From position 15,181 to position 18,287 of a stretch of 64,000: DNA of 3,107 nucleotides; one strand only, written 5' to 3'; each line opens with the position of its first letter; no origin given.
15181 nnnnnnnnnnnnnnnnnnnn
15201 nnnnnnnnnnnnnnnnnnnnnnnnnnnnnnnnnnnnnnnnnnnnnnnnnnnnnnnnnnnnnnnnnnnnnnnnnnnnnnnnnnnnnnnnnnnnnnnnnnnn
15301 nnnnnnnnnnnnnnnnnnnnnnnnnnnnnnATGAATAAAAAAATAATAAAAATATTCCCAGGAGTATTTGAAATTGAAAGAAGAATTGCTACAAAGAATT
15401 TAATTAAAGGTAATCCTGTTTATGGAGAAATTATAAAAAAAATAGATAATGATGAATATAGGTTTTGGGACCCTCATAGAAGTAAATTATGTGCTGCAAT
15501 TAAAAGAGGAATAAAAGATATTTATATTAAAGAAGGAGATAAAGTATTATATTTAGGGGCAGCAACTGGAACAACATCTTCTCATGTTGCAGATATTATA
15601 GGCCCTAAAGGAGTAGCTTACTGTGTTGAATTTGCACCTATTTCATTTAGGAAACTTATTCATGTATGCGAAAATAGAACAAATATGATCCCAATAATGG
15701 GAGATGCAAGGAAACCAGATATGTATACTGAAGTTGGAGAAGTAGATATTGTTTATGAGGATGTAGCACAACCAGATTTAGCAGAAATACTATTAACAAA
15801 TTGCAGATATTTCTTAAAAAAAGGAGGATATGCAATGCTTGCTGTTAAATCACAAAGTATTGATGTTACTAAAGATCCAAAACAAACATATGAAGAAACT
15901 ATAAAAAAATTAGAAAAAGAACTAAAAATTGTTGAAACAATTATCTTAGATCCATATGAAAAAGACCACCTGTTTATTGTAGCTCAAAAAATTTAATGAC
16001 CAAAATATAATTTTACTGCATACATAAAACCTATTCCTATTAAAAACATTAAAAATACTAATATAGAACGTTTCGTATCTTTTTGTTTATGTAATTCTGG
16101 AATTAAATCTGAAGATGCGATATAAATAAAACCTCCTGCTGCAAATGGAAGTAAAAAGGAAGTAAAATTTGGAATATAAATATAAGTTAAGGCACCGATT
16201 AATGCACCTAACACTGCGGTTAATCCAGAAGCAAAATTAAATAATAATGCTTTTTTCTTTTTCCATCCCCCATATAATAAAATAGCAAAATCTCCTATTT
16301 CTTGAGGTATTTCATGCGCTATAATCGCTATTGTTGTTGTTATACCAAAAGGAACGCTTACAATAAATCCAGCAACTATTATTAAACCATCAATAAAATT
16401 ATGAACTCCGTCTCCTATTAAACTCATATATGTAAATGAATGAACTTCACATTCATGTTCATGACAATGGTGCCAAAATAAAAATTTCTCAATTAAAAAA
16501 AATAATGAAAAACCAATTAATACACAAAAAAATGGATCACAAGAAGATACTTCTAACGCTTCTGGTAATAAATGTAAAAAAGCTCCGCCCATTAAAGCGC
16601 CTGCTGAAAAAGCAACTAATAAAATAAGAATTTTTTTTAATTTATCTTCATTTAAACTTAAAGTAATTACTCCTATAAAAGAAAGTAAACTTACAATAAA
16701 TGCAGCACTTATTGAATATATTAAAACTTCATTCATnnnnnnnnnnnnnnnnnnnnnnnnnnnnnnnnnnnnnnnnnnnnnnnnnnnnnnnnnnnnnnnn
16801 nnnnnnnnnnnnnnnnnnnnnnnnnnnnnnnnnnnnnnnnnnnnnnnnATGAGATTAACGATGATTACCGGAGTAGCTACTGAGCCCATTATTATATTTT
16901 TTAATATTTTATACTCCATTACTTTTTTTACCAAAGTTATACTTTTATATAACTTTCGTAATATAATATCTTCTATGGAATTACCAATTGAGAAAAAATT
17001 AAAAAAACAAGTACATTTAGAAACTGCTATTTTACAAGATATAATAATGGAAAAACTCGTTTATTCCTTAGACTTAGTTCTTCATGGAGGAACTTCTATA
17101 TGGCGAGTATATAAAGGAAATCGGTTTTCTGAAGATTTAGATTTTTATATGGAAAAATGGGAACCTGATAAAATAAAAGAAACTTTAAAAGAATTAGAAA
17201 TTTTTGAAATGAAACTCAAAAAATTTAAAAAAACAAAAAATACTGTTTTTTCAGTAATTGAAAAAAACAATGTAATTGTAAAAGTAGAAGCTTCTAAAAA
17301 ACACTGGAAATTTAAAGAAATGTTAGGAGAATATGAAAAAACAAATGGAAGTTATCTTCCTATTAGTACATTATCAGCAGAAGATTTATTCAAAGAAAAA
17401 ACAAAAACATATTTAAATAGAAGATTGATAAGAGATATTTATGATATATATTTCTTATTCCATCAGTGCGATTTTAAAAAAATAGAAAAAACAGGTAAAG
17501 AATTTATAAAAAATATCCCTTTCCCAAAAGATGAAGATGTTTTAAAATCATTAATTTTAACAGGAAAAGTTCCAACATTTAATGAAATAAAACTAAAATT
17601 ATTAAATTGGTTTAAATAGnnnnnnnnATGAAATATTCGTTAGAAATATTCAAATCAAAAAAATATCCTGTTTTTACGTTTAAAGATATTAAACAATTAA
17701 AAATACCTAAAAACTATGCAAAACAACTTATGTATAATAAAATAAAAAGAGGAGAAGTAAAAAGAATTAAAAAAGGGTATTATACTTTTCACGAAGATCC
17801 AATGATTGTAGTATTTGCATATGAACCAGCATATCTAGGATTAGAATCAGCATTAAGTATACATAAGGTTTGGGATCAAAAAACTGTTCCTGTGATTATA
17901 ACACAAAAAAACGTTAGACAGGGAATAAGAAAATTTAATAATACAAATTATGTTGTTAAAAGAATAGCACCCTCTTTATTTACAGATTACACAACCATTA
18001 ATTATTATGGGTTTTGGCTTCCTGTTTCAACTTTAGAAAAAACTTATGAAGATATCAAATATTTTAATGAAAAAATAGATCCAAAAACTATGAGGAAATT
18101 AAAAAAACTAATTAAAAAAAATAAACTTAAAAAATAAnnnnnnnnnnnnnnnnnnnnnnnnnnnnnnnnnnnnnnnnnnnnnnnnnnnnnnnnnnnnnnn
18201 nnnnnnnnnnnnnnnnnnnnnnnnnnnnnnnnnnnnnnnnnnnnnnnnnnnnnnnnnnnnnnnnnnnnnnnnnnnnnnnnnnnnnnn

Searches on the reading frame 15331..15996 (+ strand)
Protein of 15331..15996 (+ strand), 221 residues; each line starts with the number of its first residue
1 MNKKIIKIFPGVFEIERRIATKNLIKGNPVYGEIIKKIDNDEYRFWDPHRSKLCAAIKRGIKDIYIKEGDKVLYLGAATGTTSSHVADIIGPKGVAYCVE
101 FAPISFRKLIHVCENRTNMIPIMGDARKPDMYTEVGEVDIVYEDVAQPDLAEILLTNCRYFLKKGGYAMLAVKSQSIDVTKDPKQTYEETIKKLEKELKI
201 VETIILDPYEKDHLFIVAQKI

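Call 78: search_protein_families(library=pfam, proteins=[window:15331-15996:+], max_evalue=0.001)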
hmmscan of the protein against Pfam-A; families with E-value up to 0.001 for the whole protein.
window:15331-15996:+ (221 aa): 2 families
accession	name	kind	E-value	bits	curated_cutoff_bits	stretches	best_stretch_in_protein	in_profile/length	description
PF01269.23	Fibrillarin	-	1.6e-85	286.3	27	1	8-219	6-224/227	Fibrillarin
PF01135.25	PCMT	-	0.00082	19.6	20.3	1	65-192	70-194/210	Protein-L-isoaspartate(D-aspartate) O-methyltransferase (PCMT)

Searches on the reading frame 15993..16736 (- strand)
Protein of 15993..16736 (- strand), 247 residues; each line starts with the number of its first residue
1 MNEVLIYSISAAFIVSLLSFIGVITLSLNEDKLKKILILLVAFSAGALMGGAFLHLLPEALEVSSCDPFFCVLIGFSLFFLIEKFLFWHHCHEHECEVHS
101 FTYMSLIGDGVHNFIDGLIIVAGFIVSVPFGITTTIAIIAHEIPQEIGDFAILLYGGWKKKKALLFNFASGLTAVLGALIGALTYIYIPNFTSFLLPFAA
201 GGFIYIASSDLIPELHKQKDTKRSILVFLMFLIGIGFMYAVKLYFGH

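Call 78: search_protein_families(library=pfam, proteins=[window:15993-16736:-], max_evalue=0.001)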
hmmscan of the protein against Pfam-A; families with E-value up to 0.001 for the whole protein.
window:15993-16736:- (247 aa): 1 family
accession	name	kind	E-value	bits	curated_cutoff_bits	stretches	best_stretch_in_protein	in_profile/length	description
PF02535.28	Zip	-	3.8e-48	164.8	35.1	2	92-240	168-321/323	ZIP Zinc transporter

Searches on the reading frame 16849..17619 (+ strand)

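Call 78: search_protein_families(library=pfam, proteins=[window:16849-17619:+], max_evalue=0.001)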
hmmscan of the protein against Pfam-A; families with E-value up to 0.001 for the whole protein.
window:16849-17619:+ (256 aa): 1 family
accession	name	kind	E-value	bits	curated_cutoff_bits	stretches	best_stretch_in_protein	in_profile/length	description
PF08843.17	AbiEii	-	6.8e-14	52.8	22.5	1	72-207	11-171/238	Nucleotidyl transferase AbiEii toxin, Type IV TA system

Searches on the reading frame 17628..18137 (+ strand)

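Call 78: search_protein_families(library=pfam, proteins=[window:17628-18137:+], max_evalue=0.001)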
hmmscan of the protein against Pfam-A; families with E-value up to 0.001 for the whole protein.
window:17628-18137:+ (169 aa): 1 family
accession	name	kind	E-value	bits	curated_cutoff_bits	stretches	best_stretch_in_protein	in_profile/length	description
PF13338.12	AbiEi_4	-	2.9e-05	24.5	25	1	10-54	8-48/49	Transcriptional regulator, AbiEi antitoxin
